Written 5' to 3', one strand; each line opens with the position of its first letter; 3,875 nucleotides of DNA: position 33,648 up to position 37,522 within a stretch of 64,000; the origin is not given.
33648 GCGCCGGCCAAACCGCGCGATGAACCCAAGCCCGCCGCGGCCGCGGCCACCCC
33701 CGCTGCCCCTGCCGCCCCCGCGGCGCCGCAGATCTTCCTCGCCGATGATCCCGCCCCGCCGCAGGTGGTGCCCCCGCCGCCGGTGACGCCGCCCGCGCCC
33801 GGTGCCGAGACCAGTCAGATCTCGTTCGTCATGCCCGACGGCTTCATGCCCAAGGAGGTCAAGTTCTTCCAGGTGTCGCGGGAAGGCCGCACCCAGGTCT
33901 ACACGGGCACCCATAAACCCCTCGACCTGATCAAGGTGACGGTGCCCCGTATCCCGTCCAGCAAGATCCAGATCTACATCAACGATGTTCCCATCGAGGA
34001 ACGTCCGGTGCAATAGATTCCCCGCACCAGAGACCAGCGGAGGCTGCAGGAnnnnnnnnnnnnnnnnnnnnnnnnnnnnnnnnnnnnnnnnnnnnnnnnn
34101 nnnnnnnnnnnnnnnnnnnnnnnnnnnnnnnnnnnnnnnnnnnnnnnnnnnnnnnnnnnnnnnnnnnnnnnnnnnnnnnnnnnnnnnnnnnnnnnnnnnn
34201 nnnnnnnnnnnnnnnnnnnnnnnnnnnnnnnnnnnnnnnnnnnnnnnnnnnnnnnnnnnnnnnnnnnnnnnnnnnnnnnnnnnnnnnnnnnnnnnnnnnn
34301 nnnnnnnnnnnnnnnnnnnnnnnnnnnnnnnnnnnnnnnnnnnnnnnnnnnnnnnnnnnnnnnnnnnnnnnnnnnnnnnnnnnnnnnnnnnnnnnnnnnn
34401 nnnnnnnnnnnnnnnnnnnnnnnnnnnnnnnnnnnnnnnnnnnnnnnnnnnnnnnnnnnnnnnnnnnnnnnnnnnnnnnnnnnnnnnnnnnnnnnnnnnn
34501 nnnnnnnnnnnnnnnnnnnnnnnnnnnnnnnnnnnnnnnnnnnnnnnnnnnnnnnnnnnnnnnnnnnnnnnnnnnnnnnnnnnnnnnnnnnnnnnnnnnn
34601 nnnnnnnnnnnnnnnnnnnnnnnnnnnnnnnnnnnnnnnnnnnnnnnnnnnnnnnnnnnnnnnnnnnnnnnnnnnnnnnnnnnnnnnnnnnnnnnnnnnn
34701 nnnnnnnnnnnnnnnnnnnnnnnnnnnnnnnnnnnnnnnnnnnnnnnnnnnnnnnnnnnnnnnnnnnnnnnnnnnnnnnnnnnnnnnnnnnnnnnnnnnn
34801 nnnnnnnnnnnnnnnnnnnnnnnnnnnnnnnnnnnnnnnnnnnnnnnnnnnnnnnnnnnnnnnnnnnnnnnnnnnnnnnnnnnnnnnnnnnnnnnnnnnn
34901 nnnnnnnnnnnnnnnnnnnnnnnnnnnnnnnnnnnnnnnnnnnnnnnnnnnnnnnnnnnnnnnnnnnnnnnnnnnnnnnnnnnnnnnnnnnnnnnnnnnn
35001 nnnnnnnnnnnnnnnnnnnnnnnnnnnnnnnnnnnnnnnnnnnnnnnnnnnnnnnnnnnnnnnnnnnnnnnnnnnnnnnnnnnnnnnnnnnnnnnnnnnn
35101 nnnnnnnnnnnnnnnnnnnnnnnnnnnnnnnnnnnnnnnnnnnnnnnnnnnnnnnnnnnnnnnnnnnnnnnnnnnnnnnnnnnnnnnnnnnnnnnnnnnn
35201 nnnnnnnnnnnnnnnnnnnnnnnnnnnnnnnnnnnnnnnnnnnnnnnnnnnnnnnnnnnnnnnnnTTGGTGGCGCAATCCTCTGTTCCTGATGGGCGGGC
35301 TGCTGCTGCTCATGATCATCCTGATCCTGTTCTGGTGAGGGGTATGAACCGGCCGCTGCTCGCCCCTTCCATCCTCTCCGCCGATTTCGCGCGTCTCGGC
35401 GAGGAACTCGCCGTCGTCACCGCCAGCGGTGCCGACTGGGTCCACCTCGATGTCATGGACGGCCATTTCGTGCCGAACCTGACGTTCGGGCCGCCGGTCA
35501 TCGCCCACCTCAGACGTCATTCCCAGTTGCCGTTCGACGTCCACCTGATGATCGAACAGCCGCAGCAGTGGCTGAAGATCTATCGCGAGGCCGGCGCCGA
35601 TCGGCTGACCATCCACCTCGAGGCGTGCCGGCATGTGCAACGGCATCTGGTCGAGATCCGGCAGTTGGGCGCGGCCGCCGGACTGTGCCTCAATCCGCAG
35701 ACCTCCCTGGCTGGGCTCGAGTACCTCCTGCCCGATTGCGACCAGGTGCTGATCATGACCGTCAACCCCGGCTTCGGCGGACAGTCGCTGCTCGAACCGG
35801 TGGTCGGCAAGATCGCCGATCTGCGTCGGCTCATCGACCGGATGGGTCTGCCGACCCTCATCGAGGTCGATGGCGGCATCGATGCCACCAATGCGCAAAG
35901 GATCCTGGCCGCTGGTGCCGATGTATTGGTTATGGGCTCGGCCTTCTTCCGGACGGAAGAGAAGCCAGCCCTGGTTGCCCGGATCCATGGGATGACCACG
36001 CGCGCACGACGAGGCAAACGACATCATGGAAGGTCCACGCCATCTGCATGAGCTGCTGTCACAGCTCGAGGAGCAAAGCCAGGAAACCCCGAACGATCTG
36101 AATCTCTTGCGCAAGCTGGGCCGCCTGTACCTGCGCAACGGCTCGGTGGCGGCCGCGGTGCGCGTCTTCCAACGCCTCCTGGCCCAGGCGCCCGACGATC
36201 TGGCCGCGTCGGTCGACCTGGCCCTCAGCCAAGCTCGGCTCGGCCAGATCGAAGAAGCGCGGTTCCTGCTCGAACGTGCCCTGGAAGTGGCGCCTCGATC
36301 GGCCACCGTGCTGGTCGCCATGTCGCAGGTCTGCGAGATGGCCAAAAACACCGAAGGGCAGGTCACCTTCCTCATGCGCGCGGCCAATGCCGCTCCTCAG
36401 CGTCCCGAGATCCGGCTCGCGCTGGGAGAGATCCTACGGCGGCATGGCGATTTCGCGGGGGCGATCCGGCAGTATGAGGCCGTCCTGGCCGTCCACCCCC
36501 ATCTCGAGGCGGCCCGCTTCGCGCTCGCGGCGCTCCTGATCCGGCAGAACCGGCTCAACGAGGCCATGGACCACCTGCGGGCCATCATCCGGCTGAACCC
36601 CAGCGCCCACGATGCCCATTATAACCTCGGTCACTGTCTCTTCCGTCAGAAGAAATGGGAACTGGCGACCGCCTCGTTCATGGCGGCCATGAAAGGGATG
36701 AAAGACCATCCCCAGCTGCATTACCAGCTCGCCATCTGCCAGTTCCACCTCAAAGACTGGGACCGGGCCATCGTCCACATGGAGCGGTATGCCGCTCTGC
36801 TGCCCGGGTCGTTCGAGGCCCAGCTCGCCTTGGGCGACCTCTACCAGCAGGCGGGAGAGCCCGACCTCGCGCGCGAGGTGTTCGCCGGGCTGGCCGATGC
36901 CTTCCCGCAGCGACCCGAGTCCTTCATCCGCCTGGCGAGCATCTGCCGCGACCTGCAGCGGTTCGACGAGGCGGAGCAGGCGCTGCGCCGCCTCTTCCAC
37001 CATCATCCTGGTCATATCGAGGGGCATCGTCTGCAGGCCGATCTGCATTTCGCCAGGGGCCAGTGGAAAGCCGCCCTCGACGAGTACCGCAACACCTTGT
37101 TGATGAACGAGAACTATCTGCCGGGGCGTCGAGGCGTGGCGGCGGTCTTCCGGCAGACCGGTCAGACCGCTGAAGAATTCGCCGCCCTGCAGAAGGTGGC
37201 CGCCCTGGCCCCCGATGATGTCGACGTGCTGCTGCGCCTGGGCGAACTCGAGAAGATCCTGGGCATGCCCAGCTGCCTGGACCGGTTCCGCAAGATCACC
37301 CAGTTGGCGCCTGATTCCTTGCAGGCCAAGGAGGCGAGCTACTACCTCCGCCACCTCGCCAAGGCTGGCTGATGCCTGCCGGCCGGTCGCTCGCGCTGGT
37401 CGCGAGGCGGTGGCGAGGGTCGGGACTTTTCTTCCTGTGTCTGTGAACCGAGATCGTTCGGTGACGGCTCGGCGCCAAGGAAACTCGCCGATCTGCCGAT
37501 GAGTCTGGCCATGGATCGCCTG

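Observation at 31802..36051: rlmN - PASTA protein - kinase - rpe synteny with the PASTA sensor split from the kinase and placed upstream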

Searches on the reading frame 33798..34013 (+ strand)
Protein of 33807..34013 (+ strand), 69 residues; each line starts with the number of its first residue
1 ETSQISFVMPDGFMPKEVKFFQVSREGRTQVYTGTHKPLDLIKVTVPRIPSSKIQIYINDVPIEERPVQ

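Call 35: search_protein_families(library=pfam, proteins=[window:33807-34013:+], max_evalue=10)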
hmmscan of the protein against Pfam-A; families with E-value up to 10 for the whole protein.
seq(69 aa): 0 families

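Call 71: search_solved_structures(query=A5, max_evalue=10, show_alignments=2)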
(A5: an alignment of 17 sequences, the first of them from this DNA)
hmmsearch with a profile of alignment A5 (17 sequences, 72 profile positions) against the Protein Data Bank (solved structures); distinct sequences matched with E-value up to 10: 1.
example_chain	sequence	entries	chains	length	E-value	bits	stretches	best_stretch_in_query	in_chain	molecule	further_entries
4h5s_B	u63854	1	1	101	1.7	12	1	24-69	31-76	Cell adhesion molecule 1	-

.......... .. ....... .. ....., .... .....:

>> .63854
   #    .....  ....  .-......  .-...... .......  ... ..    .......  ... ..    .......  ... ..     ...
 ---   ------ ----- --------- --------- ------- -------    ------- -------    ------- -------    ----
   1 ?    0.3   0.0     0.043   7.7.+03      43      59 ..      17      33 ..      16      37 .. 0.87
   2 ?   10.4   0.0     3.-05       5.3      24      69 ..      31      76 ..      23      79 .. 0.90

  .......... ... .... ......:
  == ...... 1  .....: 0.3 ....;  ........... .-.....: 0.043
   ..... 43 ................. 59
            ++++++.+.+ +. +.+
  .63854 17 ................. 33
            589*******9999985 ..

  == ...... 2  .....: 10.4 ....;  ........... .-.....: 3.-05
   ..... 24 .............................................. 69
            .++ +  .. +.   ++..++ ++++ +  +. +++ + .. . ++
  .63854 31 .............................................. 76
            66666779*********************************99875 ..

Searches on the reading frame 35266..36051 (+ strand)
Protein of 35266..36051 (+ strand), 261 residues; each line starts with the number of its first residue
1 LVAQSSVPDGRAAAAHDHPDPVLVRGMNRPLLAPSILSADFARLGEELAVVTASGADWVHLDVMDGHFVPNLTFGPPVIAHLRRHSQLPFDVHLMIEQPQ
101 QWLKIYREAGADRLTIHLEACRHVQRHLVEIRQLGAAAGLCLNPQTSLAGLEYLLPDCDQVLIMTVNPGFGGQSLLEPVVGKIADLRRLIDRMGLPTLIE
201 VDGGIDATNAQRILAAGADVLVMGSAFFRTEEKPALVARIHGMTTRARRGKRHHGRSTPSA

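Call 3: search_protein_families(library=pfam, proteins=[window:35266-36051:+], max_evalue=0.01)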
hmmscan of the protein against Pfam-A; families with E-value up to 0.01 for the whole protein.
window:35266-36051:+ (261 aa): 3 families
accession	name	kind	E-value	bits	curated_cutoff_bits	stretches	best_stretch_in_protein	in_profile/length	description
PF00834.25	Ribul_P_3_epim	-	3.8e-77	258.6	21.1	1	32-228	2-198/198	Ribulose-phosphate 3 epimerase family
PF00478.31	IMPDH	-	1.9e-05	24.3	25.6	1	187-251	200-263/345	IMP dehydrogenase / GMP reductase domain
PF00977.27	His_biosynth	-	0.0034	17.3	23.6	0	198-231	75-109/228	Histidine biosynthesis protein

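Call 4: search_protein_families(library=ncbifam, proteins=[window:35266-36051:+], max_evalue=0.01)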
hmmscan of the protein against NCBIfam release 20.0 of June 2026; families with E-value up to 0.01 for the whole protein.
window:35266-36051:+ (261 aa): 11 families
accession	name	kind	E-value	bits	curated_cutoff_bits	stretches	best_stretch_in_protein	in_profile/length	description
TIGR01163.1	rpe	equivalog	1.2e-81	273.1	212.6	1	32-240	2-210/211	ribulose-phosphate 3-epimerase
NF004076.0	PRK05581.1-4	subfamily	4.2e-72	242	165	1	31-234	6-209/221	ribulose-phosphate 3-epimerase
NF007266.0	PRK09722.1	equivalog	9.3e-53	179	271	1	31-231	4-205/230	D-allulose 6-phosphate 3-epimerase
NF005944.0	PRK08005.1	equivalog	3.5e-36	124.4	376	1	31-236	2-203/210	ribulose-phosphate 3 epimerase family protein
NF005986.0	PRK08091.1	equivalog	3e-24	86.3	264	1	32-232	15-215/229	ribulose-phosphate 3-epimerase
NF010658.0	PRK14057.1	equivalog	7.8e-16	58.3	530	1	34-231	24-228/254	epimerase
NF041755.1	RuMP_HxlAB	equivalog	0.00084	18.4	500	1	185-239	152-204/391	bifunctional 3-hexulose-6-phosphate synthase/6-phospho-3-hexuloisomerase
TIGR03128.2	RuMP_HxlA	equivalog_domain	0.002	17.8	200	1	197-241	158-202/205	3-hexulose-6-phosphate synthase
NF003198.0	PRK04169.1-2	subfamily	0.0023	17.1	247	1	197-242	198-244/249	geranylgeranylglyceryl/heptaprenylglyceryl phosphate synthase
NF005442.0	PRK07028.1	equivalog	0.0037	15.9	593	1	198-239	164-205/430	bifunctional hexulose-6-phosphate synthase/ribonuclease regulator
TIGR01302.1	IMP_dehydrog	equivalog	0.0066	15.4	481.5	1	192-250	325-382/450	IMP dehydrogenase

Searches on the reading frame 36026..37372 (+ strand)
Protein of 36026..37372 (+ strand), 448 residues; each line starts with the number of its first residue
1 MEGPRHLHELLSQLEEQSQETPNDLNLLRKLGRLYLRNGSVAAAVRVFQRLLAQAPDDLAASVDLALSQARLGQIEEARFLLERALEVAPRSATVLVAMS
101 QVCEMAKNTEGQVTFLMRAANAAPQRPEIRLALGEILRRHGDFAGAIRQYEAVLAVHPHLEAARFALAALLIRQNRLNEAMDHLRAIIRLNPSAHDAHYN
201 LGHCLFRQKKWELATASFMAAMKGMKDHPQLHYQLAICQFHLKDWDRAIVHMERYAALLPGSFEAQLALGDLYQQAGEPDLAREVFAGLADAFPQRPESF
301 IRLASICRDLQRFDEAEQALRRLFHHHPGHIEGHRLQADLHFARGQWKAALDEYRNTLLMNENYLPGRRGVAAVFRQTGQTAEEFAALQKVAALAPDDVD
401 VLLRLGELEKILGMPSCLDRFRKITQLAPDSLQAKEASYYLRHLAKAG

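Call 3: search_protein_families(library=pfam, proteins=[window:36026-37372:+], max_evalue=0.01)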
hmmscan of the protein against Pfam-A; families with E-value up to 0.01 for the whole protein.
window:36026-37372:+ (448 aa): 39 families (the best 25 are shown)
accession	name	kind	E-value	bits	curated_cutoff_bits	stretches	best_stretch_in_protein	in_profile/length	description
PF13428.12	TPR_14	-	1.2e-41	137.3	23.5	7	127-170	1-44/44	Tetratricopeptide repeat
PF14559.12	TPR_19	-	1.1e-39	135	25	8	36-94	2-60/68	Tetratricopeptide repeat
PF07719.23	TPR_2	-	2.2e-37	124.5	27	5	64-91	6-33/34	Tetratricopeptide repeat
PF13432.12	TPR_16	-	1.3e-34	118.7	32.7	4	131-194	1-64/65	Tetratricopeptide repeat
PF13174.12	TPR_6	-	2.6e-28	97.1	26.3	0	264-295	1-32/33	Tetratricopeptide repeat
PF00515.34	TPR_1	-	3e-28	96.9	27.8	1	196-221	2-27/34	Tetratricopeptide repeat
PF13431.12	TPR_17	-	1.7e-27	93.8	24.4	0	185-214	3-32/34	Tetratricopeptide repeat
PF12895.13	ANAPC3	-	6.6e-26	90.8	27.2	4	191-254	19-81/82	Anaphase-promoting complex, cyclosome, subunit 3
PF13181.12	TPR_8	-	2.3e-23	80.7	25.7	0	65-90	7-32/34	Tetratricopeptide repeat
PF13424.12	TPR_12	-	4.3e-22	78.5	30.1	4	26-90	4-76/77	Tetratricopeptide repeat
PF13371.12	TPR_9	-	9.7e-21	74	35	2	31-101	1-71/73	Tetratricopeptide repeat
PF13414.12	TPR_11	-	1.2e-20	73.4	26.8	1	172-208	5-41/42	TPR repeat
PF24575.1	TPR_Slam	-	1.5e-15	57.9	35.2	1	129-181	49-101/104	Surface lipoprotein assembly modifier, N-terminal TPR repeats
PF25064.1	ARM_TT21_5th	-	5.6e-13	49.7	27.8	2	161-253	1-96/117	TT21 fifth ARM repeats domain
PF23914.1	TPR_CcmH_CycH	-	1.1e-11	45.2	42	1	131-225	54-151/158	Cytochrome c-type biogenesis protein H TPR domain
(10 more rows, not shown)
